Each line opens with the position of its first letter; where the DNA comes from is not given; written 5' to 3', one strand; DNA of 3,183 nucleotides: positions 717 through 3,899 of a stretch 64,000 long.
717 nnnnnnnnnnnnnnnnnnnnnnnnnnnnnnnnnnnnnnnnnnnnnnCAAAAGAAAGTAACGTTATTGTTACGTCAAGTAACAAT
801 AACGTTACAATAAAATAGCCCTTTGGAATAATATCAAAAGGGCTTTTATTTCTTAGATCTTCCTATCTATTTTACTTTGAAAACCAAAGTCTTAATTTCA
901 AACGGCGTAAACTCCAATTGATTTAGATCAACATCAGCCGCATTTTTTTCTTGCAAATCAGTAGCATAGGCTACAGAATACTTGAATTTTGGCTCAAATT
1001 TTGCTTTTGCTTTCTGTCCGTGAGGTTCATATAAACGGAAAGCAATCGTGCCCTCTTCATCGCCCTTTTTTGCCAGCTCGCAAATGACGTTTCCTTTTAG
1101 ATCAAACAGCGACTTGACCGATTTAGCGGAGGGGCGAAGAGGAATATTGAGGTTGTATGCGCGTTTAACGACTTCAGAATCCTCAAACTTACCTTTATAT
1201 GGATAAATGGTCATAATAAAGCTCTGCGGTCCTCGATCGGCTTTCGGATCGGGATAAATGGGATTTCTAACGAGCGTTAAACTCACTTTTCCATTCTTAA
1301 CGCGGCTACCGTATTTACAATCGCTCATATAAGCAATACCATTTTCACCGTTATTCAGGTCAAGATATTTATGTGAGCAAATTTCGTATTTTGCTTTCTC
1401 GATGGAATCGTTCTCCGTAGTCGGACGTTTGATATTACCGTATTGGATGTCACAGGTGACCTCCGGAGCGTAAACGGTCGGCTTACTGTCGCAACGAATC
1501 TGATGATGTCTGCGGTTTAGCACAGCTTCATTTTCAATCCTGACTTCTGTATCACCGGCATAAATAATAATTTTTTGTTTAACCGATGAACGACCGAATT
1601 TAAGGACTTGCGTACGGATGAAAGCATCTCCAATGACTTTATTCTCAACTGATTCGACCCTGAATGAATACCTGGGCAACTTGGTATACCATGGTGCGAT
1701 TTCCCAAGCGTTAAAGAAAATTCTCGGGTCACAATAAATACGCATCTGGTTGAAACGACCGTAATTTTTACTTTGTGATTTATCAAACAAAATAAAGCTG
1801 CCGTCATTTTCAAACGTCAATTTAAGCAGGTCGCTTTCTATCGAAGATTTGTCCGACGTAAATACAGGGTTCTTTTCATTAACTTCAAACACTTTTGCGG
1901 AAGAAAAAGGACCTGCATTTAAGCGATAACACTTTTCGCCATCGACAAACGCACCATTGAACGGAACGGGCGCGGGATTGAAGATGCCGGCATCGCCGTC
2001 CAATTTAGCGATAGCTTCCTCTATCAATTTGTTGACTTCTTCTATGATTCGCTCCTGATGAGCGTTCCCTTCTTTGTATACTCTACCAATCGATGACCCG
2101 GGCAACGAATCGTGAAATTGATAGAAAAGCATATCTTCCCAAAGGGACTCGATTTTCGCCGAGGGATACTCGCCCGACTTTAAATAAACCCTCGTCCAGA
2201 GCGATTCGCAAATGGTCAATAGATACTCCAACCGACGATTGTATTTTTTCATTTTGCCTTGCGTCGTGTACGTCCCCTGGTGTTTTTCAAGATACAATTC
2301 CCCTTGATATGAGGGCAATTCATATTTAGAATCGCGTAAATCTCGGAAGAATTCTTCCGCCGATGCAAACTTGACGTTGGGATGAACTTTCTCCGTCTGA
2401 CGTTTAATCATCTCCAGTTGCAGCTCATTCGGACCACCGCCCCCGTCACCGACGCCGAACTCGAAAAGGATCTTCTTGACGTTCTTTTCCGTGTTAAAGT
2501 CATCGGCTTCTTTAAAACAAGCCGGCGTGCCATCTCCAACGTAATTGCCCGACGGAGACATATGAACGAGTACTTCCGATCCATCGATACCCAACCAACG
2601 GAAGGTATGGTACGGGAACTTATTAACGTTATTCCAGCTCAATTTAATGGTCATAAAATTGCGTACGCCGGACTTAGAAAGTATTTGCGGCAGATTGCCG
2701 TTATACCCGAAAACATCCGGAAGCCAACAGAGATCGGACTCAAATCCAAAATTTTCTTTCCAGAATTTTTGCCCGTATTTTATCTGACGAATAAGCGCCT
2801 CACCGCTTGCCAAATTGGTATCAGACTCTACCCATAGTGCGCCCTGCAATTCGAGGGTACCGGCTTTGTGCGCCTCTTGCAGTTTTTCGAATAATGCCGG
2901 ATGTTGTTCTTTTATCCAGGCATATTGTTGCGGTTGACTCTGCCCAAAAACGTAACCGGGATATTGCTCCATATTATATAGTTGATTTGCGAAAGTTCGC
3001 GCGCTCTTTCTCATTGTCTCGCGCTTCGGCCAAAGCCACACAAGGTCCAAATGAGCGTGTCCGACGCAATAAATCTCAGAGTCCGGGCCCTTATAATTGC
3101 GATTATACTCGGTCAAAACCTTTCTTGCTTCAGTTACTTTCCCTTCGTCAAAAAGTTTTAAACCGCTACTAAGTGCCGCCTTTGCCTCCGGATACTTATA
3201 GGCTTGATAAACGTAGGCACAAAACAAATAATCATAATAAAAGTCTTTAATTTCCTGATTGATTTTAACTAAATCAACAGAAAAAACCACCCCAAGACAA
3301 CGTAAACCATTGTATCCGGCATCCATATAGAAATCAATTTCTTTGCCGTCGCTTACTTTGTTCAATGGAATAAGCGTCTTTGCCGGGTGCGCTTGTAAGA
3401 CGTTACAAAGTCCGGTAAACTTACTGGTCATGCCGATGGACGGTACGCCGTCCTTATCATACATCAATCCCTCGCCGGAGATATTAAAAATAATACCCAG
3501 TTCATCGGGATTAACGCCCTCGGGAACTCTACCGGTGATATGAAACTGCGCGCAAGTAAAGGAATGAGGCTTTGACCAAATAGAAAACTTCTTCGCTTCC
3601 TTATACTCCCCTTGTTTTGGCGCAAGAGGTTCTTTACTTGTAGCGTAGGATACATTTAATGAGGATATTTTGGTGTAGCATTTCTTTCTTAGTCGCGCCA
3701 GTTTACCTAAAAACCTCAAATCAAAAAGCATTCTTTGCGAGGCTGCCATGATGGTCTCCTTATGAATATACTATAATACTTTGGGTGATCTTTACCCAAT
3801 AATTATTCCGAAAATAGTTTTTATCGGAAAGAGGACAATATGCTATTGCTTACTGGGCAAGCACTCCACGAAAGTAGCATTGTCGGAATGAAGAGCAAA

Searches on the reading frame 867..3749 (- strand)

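Call 35: search_protein_families(library=pfam, proteins=[window:867-3749:-], max_evalue=0.001)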
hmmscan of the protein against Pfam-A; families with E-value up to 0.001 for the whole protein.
window:867-3749:- (960 aa): 5 families
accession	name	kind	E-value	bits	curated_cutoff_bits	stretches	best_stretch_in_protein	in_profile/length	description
PF01074.27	Glyco_hydro_38N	-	1.1e-78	264.8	25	1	226-481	2-269/270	Glycosyl hydrolases family 38 N-terminal domain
PF07748.19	Glyco_hydro_38C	-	1.8e-35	123.5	25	1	637-835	1-205/206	Glycosyl hydrolases family 38 C-terminal domain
PF09261.16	Alpha-mann_mid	-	8e-27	93.6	31.1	1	488-583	1-96/96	Alpha mannosidase middle domain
PF17677.7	Glyco_hydro38C2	-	2.7e-09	37.4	22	1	887-955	1-72/72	Glycosyl hydrolases family 38 C-terminal beta sandwich domain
PF03065.20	Glyco_hydro_57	-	2e-06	27.8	21.2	1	275-369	79-173/291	Glycosyl hydrolase family 57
